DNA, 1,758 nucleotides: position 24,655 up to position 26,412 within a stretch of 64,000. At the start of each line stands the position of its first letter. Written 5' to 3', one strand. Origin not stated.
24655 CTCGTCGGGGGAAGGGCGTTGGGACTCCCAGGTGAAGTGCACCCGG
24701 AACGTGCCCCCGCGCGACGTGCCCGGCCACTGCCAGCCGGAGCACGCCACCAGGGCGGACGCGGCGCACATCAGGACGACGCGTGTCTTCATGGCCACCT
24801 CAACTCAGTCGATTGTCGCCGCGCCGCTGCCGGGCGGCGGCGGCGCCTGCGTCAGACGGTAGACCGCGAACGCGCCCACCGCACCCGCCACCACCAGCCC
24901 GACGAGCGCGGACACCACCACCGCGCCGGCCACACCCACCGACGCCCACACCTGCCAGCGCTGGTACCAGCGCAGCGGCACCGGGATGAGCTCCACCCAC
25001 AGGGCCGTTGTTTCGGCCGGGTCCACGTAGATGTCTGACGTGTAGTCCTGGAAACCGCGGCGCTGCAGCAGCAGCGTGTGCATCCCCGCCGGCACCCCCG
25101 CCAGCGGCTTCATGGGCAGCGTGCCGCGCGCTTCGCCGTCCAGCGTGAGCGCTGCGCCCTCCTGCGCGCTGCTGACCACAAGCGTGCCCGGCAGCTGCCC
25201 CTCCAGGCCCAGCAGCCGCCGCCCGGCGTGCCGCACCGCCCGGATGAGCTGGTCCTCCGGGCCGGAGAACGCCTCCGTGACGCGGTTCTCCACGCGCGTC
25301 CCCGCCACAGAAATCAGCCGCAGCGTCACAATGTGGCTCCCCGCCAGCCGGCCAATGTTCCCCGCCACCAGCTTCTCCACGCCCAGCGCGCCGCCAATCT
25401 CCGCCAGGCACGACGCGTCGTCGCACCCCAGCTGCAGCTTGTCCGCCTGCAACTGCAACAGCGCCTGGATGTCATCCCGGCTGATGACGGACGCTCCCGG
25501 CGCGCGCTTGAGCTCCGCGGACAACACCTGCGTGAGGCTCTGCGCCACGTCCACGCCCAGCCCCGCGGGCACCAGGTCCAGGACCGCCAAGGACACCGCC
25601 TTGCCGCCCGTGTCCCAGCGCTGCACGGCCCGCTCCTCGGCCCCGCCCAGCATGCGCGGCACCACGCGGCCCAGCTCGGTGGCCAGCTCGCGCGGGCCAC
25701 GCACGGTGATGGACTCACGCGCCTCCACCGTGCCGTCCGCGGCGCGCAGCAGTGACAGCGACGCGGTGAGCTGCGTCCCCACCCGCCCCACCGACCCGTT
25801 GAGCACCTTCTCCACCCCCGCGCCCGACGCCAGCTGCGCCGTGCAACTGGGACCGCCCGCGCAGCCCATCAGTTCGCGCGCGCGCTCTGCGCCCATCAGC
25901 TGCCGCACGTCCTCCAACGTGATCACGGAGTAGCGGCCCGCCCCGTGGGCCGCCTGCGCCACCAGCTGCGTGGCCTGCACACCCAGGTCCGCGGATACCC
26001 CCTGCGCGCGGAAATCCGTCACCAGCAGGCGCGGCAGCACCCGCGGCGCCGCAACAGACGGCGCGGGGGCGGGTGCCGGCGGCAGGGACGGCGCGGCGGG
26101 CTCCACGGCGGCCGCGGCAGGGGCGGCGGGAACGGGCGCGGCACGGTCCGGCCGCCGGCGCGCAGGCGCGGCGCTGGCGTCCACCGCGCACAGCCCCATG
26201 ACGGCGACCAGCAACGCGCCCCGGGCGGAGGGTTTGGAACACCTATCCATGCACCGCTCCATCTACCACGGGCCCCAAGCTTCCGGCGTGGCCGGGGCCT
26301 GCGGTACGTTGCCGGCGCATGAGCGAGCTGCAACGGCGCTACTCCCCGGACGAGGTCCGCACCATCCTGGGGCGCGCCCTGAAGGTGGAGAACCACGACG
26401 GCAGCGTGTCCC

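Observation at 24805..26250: Paralogous Cys-module membrane proteins each paired with a giant secreted lipoprotein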

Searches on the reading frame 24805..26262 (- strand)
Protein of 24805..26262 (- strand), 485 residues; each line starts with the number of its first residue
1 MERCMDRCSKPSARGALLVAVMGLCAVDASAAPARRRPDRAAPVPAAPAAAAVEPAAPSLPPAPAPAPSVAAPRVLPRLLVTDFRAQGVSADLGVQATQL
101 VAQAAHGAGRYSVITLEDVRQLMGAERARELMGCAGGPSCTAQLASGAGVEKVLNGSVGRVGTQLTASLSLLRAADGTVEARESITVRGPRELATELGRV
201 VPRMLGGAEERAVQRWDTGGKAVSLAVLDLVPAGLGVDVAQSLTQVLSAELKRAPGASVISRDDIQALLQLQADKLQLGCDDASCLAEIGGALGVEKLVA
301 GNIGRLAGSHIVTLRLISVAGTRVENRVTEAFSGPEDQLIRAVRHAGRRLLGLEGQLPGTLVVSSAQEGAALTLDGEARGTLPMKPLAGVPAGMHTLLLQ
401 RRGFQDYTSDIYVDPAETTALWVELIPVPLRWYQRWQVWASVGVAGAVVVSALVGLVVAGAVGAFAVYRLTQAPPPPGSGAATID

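Call 7: search_protein_families(library=pfam, proteins=[window:24805-26262:-], max_evalue=1)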
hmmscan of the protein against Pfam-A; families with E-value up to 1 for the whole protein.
window:24805-26262:- (485 aa): 5 families
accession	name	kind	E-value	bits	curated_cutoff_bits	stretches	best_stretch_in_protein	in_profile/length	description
PF08308.17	PEGA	-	4.7e-09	36.5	20.8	1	359-425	2-67/71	PEGA domain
PF11684.13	DUF3280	-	0.00078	20.2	30.1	1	97-192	32-123/138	Protein of unknown function (DUF2380)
PF06699.16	PIG-F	-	0.051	14.2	24.2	1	422-458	146-181/183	GPI biosynthesis protein family Pig-F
PF04052.18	TolB_N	-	0.11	13.1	22.4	0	221-319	11-100/106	TolB amino-terminal domain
PF11780.13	DUF3318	-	0.57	10.5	25.9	0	430-472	75-117/141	Protein of unknown function (DUF3318)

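Call 8: search_protein_families(library=ncbifam, proteins=[window:24805-26262:-], max_evalue=1)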
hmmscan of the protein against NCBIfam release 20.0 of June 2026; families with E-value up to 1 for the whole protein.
window:24805-26262:- (485 aa): 1 family
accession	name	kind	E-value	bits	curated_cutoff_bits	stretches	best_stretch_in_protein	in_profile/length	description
TIGR01348.1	PDHac_trf_long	equivalog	0.063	11.8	552.1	1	26-137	229-336/587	dihydrolipoyllysine-residue acetyltransferase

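Call 14: find_homologous_proteins(query=window:24805-26262:-)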
Query window:24805-26262:- (485 aa): 109 proteins with E <= 0.001 among 8000 candidates.
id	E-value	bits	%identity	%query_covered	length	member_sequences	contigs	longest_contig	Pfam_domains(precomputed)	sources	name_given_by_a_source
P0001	0.0e+0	1009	100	99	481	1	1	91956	PF08308.18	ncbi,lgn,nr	ncbi:MAG: PEGA domain-containing protein [Deltaproteobacteria bacterium]|nr:PEGA domain-containing p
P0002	8.0e-149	514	60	84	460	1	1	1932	PF08308.18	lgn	-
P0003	9.6e-146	504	59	87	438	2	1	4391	PF08308.18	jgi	jgi:hypothetical protein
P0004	1.5e-136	474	58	84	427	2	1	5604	PF08308.18,PF04052.19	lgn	-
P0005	1.1e-125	438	55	84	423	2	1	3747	PF08308.18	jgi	jgi:hypothetical protein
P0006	3.9e-122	426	52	86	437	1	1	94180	PF08308.18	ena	-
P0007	1.9e-116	408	49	84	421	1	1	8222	PF08308.18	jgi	jgi:hypothetical protein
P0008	1.5e-114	401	48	84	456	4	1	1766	PF08308.18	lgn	-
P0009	1.7e-108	382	48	86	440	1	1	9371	PF08308.18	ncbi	ncbi:MAG: PEGA domain-containing protein [Myxococcota bacterium]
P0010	7.6e-106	373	47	78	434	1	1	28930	PF08308.18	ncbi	ncbi:MAG: PEGA domain-containing protein [Myxococcota bacterium]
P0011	8.3e-105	369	48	86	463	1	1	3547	PF08308.18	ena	-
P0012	1.6e-103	365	47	85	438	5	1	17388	PF08308.18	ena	-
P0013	1.4e-100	355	45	84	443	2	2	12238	PF08308.18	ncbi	-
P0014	3.3e-100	354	46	82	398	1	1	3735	PF08308.18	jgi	jgi:hypothetical protein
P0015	8.8e-100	353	48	80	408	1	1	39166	PF17680.7,PF08308.18,PF11684.14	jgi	jgi:TolB-like protein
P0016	9.2e-100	353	46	79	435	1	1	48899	PF08308.18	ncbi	ncbi:MAG: PEGA domain-containing protein [Myxococcota bacterium]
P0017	2.4e-99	351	48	83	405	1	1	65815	PF08308.18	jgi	jgi:hypothetical protein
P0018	5.0e-98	347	48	80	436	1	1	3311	PF08308.18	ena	-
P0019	6.3e-98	347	47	79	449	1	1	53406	PF08308.18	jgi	jgi:TolB-like protein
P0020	4.7e-96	340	47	84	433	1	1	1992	PF08308.18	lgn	-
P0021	7.2e-96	340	45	75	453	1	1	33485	PF08308.18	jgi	jgi:hypothetical protein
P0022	1.2e-94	336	46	75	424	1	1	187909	PF08308.18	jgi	jgi:TolB-like protein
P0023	5.3e-94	334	45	79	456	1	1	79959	PF08308.18,PF11684.14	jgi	jgi:TolB-like protein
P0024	8.9e-93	330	44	82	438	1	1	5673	PF08308.18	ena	-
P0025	8.8e-92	326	45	82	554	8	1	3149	PF08308.18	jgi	jgi:hypothetical protein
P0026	2.5e-91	325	42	89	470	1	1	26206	PF08308.18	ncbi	ncbi:MAG: PEGA domain-containing protein [Pseudomonadota bacterium]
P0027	8.3e-91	323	43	84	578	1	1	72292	PF08308.18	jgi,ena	-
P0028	9.1e-91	323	43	84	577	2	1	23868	PF08308.18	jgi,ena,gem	-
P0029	1.2e-90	323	43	84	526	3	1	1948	PF08308.18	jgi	jgi:hypothetical protein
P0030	2.1e-90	322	42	91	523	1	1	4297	PF08308.18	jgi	jgi:hypothetical protein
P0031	2.5e-90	322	43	84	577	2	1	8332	PF08308.18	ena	-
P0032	3.7e-90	321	42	91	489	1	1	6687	PF08308.18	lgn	-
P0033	5.4e-90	320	43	84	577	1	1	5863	PF08308.18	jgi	jgi:hypothetical protein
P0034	5.9e-90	320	42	91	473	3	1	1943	PF08308.18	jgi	jgi:hypothetical protein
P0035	1.1e-89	319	46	72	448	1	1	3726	PF08308.18,PF11684.14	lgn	-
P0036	1.2e-89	319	46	74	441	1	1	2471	PF08308.18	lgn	-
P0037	2.6e-89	318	42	78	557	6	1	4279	PF08308.18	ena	-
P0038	3.9e-88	314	45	84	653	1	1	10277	PF08308.18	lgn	-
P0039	4.6e-87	311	44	84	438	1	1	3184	PF08308.18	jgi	jgi:hypothetical protein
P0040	1.2e-85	306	46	74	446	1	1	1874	PF08308.18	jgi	jgi:TolB-like protein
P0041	7.4e-85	304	44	75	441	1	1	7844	PF08308.18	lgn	-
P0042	1.6e-84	302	40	82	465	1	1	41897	PF08308.18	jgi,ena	-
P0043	4.2e-84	301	41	95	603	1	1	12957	PF08308.18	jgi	jgi:TolB-like protein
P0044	3.5e-83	298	43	74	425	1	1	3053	PF08308.18,PF11684.14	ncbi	-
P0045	6.4e-83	297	40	92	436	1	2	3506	PF08308.18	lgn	-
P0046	8.6e-83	297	42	82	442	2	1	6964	PF08308.18,PF11684.14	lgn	-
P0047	1.1e-82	296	40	77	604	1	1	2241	PF08308.18,PF11684.14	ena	-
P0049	2.9e-82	295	38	81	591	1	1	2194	PF08308.18,PF11684.14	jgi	jgi:TolB-like protein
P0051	4.7e-82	294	42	75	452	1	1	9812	PF08308.18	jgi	jgi:TolB-like protein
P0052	6.1e-82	294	40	79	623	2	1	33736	PF08308.18,PF11684.14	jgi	jgi:TolB-like protein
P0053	1.9e-81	292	41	87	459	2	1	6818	PF08308.18,PF11684.14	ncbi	-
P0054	3.8e-81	291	39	90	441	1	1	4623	PF08308.18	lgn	-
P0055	4.7e-80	288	40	80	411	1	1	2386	PF08308.18,PF11684.14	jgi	jgi:TolB-like protein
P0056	1.7e-79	286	39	86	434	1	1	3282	PF08308.18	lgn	-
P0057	2.3e-79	285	39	78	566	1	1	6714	PF08308.18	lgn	-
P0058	7.4e-79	284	44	85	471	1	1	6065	PF08308.18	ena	-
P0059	3.9e-78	281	41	75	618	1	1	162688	PF08308.18,PF11684.14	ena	-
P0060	4.4e-78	281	42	77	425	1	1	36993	PF08308.18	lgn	-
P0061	1.2e-77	280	42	75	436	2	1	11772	PF08308.18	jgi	-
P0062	1.3e-77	280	38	80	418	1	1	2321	PF08308.18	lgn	-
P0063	1.1e-76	277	41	74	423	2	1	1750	PF08308.18,PF11684.14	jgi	jgi:TolB-like protein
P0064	2.0e-76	276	39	79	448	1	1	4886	PF08308.18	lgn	-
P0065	2.4e-76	275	41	77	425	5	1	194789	PF08308.18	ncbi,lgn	ncbi:MAG: PEGA domain-containing protein [Deltaproteobacteria bacterium]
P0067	3.9e-76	275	40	84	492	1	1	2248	PF08308.18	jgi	jgi:TolB-like protein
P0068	4.9e-76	274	39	74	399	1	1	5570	PF08308.18,PF11684.14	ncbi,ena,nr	ncbi:MAG TPA: PEGA domain-containing protein [Myxococcota bacterium]|nr:PEGA domain-containing prote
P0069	8.4e-76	274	40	77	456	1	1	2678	PF08308.18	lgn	-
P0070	1.6e-75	273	40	73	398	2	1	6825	PF08308.18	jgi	jgi:hypothetical protein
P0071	6.6e-75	271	41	70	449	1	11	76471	PF08308.18,PF11684.14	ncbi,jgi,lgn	jgi:hypothetical protein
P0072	1.3e-72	263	41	77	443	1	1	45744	PF08308.18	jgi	jgi:hypothetical protein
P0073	1.6e-71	260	40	79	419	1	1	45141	PF08308.18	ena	-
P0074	1.5e-70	256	38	75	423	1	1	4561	PF08308.18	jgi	-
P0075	2.3e-70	256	35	91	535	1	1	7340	PF08308.18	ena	-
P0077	2.5e-67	246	37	80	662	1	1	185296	PF08308.18,PF11684.14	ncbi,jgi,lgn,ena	jgi:TolB-like protein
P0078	3.8e-64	235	45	56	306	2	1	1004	PF08308.18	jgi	-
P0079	3.3e-63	232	38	73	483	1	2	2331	PF08308.18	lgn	-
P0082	1.9e-49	187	33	84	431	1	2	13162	PF11684.14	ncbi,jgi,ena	-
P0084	1.9e-37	147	43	42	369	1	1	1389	PF08308.18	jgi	-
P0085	1.0e-35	142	38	51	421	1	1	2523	PF08308.18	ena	-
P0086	6.5e-34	136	37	51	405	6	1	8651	PF08308.18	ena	-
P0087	3.2e-28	117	38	42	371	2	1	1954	PF08308.18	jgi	jgi:TolB-like protein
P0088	1.2e-27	115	37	42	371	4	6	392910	PF08308.18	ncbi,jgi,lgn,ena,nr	ncbi:MAG TPA: PEGA domain-containing protein [Myxococcota bacterium]|nr:PEGA domain-containing prote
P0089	1.8e-24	104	34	42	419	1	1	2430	PF08308.18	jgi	jgi:hypothetical protein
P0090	8.1e-24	102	37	43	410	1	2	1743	PF08308.18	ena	-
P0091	1.1e-23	102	37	45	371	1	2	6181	PF08308.18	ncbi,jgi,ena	-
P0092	1.3e-20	92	34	51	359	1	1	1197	PF08308.18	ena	-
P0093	6.4e-20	90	33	42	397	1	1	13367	PF11684.14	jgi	jgi:hypothetical protein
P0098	1.3e-14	72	41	27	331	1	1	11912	-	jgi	jgi:TolB-like protein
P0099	1.3e-14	72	29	42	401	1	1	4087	PF08308.18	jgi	jgi:TolB-like protein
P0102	1.1e-10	59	40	27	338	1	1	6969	-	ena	-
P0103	1.5e-10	59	35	23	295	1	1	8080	-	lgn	-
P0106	3.5e-6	44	39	23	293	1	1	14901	-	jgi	jgi:TolB-like protein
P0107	1.9e-5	42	37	27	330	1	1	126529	-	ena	-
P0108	1.3e-4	39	35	20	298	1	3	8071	-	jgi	-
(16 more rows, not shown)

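Call 15: find_encoding_contigs(protein=P0006, flank=10000, max_places=2)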
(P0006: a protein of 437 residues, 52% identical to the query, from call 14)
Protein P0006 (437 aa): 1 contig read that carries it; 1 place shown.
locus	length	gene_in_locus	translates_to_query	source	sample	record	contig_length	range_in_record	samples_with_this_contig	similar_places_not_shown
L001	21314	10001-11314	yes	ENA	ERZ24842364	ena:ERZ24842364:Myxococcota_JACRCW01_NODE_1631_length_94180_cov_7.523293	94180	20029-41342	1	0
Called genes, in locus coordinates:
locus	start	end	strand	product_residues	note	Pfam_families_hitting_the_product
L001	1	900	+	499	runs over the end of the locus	PF01030:Recep_L_domain (faint)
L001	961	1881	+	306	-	-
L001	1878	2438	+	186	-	PF04542:Sigma70_r2, PF07638:Sigma70_ECF (faint), PF08281:Sigma70_r4_2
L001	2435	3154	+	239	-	-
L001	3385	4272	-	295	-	PF03807:F420_oxidored (weak), PF10727:Rossmann-like, PF10728:DUF2520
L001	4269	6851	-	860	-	PF13191:AAA_16 (weak), PF00004:AAA, PF17871:AAA_lid_9, PF00158:Sigma54_activat (weak), PF07724:AAA_2, PF00004:AAA, PF07728:AAA_5, PF10431:ClpB_D2-small, +3 more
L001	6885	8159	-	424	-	-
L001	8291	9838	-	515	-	PF10092:DUF2330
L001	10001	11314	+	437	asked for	PF08308:PEGA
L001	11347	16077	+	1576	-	PF24681:Kelch_KLHDC2_KLHL20_DRC7 (faint)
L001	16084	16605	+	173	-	PF00075:RNase_H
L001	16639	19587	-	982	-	PF15780:ASH (faint), PF22073:Cep192_D4 (faint), PF22544:HYDIN_VesB_CFA65-like_Ig (faint)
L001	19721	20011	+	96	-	-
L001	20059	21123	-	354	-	PF01791:DeoC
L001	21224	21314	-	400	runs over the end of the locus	PF12704:MacB_PCD, PF02687:FtsX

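Call 16: find_encoding_contigs(protein=P0017, flank=10000, max_places=2)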
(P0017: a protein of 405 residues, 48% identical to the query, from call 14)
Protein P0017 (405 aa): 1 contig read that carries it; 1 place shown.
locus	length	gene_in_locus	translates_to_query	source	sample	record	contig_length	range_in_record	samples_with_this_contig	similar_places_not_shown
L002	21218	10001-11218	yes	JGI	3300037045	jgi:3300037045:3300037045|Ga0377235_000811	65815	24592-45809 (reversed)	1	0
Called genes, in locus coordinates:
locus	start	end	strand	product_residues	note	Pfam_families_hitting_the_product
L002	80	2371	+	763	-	PF00390:malic, PF03949:Malic_M, PF01515:PTA_PTB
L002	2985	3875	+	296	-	PF01987:AIM24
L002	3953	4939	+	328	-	-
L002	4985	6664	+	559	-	PF00005:ABC_tran, PF02463:SMC_N (faint), PF13304:AAA_21 (faint), PF13476:AAA_23 (faint), PF12848:ABC_tran_Xtn, PF00005:ABC_tran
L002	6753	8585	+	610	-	-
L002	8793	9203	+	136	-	-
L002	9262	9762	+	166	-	-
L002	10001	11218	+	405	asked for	PF08308:PEGA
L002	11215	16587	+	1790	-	PF19077:Big_13 (faint), PF13415:Beta-prop_FBX42 (faint), PF24681:Kelch_KLHDC2_KLHL20_DRC7 (faint), PF13418:Beta-prop_TYW4 (faint)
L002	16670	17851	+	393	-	PF07238:PilZ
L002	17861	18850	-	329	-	-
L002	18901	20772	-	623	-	PF13625:Helicase_C_3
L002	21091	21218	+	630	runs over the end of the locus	PF00072:Response_reg, PF00158:Sigma54_activat, PF14532:Sigma54_activ_2, PF25601:AAA_lid_14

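Call 17: find_encoding_contigs(protein=P0065, flank=10000, max_places=2)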
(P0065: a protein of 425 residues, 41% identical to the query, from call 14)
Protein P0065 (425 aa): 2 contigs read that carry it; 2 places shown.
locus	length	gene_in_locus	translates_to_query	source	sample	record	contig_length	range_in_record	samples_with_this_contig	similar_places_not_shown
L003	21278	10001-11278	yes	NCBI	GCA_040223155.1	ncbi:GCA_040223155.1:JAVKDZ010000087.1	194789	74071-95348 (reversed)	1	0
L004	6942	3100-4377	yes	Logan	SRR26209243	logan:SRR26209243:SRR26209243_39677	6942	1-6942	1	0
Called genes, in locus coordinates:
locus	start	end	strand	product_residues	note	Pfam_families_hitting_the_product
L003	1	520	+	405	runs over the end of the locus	PF00069:Pkinase, PF07714:PK_Tyr_Ser-Thr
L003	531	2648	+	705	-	PF02518:HATPase_c, PF13589:HATPase_c_3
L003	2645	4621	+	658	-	PF13589:HATPase_c_3 (weak)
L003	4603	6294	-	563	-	PF00069:Pkinase, PF07714:PK_Tyr_Ser-Thr, PF14531:Kinase-like, PF00027:cNMP_binding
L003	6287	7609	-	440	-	PF16697:Yop-YscD_cpl, PF00498:FHA, PF00158:Sigma54_activat, PF14532:Sigma54_activ_2, PF07728:AAA_5 (weak), PF25601:AAA_lid_14, PF02954:HTH_8 (weak)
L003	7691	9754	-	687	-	PF00270:DEAD, PF04851:ResIII, PF00271:Helicase_C, PF16124:RecQ_Zn_bind (faint)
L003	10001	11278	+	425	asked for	PF08308:PEGA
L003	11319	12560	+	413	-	-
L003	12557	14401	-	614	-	PF00069:Pkinase, PF03109:ABC1 (faint), PF07714:PK_Tyr_Ser-Thr, PF06293:Kdo (weak), PF03781:FGE-sulfatase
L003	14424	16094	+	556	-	PF00211:Guanylate_cyc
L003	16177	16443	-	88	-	-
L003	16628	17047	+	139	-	PF13801:Metal_resist (faint)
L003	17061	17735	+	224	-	PF00072:Response_reg, PF00486:Trans_reg_C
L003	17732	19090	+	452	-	PF00512:HisKA, PF02518:HATPase_c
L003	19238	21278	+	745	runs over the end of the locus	PF00004:AAA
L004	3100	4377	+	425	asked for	PF08308:PEGA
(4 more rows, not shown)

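Call 22: search_solved_structures(query=A1, max_evalue=1, show_alignments=2)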
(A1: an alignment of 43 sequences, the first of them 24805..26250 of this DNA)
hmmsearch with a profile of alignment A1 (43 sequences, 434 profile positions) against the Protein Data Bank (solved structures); distinct sequences matched with E-value up to 1: 4.
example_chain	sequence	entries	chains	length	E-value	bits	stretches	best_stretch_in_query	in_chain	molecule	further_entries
2c52_B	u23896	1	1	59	0.031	16.1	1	213-257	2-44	NUCLEAR RECEPTOR COACTIVATOR 1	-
6es5_A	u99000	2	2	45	0.052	15.3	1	218-257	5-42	CID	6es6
4r40_A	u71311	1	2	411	0.43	12.3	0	248-278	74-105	Protein TolB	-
4pwz_A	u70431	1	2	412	0.43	12.3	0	248-278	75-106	Protein TolB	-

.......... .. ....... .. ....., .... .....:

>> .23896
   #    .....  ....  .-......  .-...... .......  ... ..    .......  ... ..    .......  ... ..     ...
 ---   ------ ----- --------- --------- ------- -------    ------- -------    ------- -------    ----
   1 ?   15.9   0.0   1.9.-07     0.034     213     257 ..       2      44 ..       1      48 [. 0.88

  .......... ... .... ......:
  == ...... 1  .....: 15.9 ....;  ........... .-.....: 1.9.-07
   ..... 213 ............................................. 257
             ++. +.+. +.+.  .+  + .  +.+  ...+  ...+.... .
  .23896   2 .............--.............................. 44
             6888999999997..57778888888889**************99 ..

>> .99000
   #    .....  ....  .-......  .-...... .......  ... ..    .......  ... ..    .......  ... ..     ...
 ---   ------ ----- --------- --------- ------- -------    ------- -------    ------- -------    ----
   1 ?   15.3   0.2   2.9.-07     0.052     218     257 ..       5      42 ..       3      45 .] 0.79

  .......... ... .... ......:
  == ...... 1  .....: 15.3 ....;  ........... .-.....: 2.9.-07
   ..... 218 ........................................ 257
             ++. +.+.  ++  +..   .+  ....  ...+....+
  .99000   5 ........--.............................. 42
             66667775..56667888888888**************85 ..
